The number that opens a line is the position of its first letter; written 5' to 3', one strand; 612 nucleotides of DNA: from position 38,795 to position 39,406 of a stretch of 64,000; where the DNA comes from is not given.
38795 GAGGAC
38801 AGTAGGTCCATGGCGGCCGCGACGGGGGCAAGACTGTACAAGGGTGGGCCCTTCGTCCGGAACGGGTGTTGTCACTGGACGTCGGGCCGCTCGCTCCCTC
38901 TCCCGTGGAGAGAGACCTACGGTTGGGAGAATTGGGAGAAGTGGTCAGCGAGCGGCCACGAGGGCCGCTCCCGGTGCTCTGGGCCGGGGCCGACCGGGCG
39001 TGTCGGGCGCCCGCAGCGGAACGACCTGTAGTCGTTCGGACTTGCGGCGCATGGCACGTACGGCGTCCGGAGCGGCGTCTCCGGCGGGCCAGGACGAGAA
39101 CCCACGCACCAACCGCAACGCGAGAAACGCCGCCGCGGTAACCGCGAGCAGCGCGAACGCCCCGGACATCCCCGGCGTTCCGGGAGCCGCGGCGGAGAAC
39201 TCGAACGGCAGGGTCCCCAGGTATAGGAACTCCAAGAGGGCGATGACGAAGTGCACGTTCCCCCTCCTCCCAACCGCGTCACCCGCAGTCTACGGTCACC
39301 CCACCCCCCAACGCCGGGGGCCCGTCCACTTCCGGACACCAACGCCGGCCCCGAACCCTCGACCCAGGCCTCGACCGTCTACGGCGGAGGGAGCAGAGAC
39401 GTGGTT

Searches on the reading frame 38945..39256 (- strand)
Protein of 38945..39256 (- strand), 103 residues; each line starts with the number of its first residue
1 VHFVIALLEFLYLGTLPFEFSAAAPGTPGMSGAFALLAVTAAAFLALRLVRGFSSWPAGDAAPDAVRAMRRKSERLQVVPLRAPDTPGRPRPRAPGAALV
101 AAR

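Call 16: search_protein_families(library=pfam, proteins=[window:38945-39256:-], max_evalue=0.01)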
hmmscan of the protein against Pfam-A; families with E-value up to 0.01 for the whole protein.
window:38945-39256:- (103 aa): 1 family
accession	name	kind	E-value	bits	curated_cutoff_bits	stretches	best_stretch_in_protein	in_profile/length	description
PF19950.4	DUF6412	-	1.8e-10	41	26.9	1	74-101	3-30/30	Family of unknown function (DUF6412)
